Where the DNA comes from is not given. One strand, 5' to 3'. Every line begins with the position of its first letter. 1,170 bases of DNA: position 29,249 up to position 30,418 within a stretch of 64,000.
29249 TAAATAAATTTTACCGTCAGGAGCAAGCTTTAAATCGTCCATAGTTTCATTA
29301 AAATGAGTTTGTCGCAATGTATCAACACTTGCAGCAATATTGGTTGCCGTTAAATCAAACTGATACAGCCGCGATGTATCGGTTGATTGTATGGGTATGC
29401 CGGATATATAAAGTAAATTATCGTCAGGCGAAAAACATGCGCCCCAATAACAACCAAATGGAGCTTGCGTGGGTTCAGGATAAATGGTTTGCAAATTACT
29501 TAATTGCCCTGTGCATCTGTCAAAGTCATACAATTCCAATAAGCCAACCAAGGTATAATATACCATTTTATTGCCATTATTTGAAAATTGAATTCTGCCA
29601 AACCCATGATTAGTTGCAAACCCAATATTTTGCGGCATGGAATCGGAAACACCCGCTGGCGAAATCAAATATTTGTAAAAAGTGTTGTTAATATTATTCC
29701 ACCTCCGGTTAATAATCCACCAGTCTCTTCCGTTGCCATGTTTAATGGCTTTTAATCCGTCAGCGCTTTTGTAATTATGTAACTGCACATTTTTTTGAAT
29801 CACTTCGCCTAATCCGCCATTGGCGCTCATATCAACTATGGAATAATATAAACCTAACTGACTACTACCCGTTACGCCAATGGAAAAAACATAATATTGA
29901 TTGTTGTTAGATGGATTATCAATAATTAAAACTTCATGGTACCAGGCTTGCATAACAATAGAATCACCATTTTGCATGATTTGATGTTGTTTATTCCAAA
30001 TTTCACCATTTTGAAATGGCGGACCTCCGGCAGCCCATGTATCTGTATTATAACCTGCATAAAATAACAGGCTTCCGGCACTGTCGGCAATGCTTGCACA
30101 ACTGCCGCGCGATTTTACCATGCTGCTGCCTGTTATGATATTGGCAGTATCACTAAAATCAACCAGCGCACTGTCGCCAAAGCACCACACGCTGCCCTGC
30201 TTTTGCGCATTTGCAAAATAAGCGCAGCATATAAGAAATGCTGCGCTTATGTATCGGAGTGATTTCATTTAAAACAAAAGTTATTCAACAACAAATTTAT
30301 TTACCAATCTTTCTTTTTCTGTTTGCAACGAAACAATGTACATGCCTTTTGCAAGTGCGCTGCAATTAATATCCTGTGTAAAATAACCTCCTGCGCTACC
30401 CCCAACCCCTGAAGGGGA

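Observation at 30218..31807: Second signal-peptide type is also a perfect palindrome (13-bp arms), with divergence concentrated in its loop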

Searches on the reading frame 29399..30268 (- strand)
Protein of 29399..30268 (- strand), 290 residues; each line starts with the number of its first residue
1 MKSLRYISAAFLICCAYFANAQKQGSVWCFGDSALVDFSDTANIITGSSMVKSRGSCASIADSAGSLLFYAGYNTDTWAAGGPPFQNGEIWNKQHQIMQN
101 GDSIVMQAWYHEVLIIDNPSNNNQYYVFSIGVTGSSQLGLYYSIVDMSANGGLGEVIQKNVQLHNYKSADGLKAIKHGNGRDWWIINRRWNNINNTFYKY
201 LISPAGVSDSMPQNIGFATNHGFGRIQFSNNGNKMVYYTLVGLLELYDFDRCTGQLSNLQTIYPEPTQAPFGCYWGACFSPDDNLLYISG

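Call 32: find_related_loci(query=window:29399-30268:-, collection=metagenome_contigs, flank=2500)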
Query seq(290 aa) (290 aa) in metagenome_contigs; peptide patterns used: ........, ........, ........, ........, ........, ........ (x = any residue, [..] = any of these).
40 stretches matched a pattern; 2 encode a relative of the query (tblastn E <= 1e-3); 2 distinct loci.
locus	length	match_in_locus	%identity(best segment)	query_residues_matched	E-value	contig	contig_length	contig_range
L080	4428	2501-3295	49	21-289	2e-81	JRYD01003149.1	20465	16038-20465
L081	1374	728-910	73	1-62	4e-23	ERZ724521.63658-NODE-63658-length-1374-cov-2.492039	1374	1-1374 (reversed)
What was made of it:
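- Tried and rejected: A search with the first 290 residues of B returned only two loci, L080 and L081 (call 32).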

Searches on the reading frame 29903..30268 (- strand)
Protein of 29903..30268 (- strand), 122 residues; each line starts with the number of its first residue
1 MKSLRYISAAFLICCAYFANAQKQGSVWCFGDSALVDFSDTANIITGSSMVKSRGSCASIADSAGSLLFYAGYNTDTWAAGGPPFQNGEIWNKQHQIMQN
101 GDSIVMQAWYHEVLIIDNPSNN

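Call 49: find_homologous_proteins(query=window:29903-30268:-, max_evalue=0.001)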
Query seq(122 aa) (122 aa): 18 proteins with E <= 0.001 among 18 candidates.
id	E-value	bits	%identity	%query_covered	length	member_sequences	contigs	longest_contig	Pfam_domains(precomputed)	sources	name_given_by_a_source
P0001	4.4e-44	168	64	97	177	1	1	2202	-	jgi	jgi:hypothetical protein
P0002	2.9e-43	165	77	85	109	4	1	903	-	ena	-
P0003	1.4e-41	160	64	89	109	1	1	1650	-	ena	-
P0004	8.5e-38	147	57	100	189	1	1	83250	-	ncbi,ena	-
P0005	9.8e-36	141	61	95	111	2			-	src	-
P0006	9.5e-35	137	54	99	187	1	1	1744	-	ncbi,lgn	-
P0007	7.3e-31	125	57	84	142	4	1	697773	-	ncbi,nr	ncbi:MAG: hypothetical protein IPP34_02525 [Bacteroidetes bacterium]|nr:hypothetical protein [Bacter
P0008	4.0e-28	116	57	84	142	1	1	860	-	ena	-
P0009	2.8e-26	110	62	73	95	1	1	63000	-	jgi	jgi:hypothetical protein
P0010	5.6e-25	106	57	81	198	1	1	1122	-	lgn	-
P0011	2.1e-24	104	55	76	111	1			-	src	-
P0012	2.5e-24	104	49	85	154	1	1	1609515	-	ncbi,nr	ncbi:MAG: hypothetical protein H6535_05580 [Bacteroidia bacterium]|nr:hypothetical protein [Bacteroi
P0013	6.6e-22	96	64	57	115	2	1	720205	-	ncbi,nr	ncbi:MAG: hypothetical protein IPP71_01685 [Bacteroidetes bacterium]|nr:hypothetical protein [Bacter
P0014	1.0e-21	95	48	92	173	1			-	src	-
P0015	2.5e-20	91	52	70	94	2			-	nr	nr:hypothetical protein [Bacteroidota bacterium]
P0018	2.9e-17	81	66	51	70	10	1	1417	-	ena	-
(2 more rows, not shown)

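Call 51: find_encoding_contigs(protein=P0003, flank=600, max_places=3)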
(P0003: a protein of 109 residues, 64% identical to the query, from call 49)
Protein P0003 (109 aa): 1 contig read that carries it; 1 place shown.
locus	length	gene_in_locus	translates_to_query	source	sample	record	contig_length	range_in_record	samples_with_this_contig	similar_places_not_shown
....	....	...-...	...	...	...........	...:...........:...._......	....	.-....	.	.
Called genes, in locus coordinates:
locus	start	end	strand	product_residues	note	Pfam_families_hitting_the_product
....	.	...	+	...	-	?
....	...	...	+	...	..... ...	-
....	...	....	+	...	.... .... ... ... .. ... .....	?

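Call 52: find_encoding_contigs(protein=P0006, flank=600, max_places=3)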
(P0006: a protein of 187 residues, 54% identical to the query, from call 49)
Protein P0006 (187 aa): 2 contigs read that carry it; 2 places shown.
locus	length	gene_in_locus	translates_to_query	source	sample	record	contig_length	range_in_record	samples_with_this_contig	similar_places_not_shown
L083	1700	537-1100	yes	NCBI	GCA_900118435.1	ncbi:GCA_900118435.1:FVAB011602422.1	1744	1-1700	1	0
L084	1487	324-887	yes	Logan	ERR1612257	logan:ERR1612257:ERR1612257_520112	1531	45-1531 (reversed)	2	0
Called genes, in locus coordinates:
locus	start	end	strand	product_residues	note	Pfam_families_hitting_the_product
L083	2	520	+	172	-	?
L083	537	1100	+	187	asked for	-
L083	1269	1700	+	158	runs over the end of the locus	?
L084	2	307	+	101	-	?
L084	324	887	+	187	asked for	-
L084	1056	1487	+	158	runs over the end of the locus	?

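Call 53: find_encoding_contigs(protein=P0005, flank=600, max_places=3)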
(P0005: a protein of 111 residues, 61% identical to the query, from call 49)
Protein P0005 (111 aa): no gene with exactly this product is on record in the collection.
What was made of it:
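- Tried and rejected: P0005 was not on record (call 53).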

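Call 69: find_encoding_contigs(protein=P0018, flank=400, max_places=4)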
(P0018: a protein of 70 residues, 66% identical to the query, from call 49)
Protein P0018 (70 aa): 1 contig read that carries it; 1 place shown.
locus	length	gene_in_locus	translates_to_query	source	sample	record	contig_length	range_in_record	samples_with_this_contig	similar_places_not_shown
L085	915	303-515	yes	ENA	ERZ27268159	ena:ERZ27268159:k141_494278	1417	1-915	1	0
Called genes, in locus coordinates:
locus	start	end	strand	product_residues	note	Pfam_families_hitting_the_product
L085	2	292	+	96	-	?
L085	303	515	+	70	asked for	-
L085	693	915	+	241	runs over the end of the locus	?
